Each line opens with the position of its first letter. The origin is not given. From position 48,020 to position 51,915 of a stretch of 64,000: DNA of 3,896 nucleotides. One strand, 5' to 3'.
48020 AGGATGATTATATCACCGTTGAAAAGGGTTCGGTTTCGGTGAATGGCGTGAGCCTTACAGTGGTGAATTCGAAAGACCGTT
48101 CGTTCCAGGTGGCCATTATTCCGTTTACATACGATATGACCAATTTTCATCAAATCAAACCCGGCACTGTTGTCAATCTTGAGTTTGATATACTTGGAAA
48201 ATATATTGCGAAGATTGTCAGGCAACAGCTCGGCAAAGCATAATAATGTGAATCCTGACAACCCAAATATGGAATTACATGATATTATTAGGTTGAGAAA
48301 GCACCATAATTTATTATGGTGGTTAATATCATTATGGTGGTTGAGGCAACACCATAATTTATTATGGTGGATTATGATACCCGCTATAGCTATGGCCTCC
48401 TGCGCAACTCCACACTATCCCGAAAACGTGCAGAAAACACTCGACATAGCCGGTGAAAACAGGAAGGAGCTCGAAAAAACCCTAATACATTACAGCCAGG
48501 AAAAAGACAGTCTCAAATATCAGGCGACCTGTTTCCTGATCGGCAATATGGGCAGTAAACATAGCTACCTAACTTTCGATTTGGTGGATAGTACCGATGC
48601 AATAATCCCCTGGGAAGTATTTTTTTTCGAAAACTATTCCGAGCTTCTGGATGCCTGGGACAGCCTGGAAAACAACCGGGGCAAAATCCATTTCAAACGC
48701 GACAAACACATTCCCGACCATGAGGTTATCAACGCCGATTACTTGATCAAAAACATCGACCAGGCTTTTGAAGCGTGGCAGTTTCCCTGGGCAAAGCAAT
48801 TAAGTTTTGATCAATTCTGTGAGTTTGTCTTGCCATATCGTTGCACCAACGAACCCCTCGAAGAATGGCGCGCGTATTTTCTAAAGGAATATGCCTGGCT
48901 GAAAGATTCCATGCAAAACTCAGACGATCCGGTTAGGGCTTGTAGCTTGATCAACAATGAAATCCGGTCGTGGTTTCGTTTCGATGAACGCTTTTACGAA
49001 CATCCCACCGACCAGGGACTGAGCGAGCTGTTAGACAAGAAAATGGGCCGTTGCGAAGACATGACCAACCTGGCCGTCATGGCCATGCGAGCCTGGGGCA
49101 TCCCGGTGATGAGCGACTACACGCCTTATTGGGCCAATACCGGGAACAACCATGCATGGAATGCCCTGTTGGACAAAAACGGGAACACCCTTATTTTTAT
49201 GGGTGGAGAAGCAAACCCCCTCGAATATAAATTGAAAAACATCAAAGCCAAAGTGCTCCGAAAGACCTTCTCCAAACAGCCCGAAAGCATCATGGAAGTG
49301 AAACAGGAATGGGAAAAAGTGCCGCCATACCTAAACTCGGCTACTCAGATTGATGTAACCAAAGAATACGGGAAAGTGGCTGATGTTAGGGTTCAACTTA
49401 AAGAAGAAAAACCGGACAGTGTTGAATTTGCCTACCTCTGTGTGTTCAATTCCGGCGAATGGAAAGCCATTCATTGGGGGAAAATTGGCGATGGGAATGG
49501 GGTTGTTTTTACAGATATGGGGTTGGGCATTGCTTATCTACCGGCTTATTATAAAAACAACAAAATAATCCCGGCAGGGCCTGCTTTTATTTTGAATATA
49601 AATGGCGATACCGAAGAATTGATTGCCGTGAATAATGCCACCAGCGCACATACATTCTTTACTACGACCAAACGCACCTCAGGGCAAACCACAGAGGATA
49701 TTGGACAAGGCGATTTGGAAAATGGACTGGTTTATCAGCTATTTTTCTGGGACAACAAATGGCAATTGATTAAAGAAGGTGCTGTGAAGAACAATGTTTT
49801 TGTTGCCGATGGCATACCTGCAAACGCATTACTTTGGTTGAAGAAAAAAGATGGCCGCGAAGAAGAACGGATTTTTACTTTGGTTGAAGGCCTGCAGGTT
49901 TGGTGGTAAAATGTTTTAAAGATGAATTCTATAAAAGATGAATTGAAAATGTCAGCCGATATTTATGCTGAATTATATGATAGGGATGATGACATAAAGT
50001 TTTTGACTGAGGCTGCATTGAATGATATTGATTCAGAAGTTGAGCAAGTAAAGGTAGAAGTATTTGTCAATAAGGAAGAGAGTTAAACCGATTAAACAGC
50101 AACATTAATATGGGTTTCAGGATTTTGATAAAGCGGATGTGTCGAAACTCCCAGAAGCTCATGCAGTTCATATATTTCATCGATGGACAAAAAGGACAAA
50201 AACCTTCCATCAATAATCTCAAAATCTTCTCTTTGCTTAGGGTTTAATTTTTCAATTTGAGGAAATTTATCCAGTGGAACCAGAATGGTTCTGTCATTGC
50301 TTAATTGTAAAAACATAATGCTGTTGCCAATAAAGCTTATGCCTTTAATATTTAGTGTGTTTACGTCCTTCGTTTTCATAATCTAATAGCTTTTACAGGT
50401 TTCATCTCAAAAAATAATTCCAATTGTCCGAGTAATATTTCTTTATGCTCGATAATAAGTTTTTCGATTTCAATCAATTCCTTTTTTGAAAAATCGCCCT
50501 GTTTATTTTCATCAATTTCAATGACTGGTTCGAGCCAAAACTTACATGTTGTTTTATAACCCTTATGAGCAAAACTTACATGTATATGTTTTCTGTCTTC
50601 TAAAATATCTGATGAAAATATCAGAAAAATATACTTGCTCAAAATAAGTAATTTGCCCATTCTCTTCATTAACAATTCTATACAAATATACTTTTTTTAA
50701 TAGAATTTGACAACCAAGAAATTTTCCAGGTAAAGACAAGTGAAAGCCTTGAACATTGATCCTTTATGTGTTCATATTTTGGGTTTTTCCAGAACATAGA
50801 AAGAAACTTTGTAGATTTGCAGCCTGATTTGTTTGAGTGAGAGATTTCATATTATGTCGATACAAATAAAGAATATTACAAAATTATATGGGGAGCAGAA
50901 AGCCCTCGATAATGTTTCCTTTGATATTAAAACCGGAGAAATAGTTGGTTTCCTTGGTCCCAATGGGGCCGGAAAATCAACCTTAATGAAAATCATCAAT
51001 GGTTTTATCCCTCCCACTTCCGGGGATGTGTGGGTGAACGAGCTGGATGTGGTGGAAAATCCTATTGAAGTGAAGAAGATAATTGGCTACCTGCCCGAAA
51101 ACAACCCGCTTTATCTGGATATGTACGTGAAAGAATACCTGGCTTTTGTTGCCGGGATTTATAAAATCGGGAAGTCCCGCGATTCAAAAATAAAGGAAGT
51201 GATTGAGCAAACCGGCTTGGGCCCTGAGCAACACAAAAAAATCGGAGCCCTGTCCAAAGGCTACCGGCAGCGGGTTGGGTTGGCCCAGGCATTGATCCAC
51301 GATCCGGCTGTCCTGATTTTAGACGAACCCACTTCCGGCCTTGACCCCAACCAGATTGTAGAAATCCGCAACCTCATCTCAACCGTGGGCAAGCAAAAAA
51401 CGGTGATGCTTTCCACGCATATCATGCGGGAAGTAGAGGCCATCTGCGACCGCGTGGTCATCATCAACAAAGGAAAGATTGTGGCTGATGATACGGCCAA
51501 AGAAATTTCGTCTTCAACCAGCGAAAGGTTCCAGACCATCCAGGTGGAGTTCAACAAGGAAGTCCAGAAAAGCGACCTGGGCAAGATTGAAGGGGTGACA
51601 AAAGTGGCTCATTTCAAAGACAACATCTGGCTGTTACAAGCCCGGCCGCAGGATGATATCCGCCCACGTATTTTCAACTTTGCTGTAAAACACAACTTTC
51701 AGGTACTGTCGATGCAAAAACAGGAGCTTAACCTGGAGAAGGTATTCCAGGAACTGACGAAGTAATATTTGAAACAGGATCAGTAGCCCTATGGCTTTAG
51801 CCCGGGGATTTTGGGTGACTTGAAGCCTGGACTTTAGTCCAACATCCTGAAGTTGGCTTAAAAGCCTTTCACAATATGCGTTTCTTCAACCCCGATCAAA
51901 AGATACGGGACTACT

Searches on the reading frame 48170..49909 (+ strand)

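Call 24: search_protein_families(library=pfam, proteins=[window:48170-49909:+], max_evalue=0.001)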
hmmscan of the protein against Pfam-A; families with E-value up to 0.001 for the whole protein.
window:48170-49909:+ (579 aa): 1 family
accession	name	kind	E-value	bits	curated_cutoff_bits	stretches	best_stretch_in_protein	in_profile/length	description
PF01841.26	Transglut_core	-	5.8e-10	39.9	23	1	245-335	5-98/108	Transglutaminase-like superfamily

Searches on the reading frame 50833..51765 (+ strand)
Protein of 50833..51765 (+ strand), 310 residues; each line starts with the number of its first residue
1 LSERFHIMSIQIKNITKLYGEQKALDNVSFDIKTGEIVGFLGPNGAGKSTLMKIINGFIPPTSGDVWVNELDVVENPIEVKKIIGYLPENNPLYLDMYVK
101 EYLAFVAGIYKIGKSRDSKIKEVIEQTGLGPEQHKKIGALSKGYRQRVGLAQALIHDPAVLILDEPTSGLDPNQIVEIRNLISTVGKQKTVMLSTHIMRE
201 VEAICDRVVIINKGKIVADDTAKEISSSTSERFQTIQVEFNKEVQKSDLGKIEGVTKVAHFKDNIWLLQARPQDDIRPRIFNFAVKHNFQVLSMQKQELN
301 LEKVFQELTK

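Call 24: search_protein_families(library=pfam, proteins=[window:50833-51765:+], max_evalue=0.001)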
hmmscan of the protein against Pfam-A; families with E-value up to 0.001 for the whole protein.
window:50833-51765:+ (310 aa): 3 families
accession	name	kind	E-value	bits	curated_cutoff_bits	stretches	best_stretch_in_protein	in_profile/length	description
PF00005.33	ABC_tran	-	7.3e-33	114.5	25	1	25-168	1-137/137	ABC transporter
PF13304.12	AAA_21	-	1e-10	42.7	27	1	146-197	244-299/304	AAA domain, putative AbiEii toxin, Type IV TA system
PF13166.12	AAA_13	-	0.00036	19.8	36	0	42-145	23-120/713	AAA domain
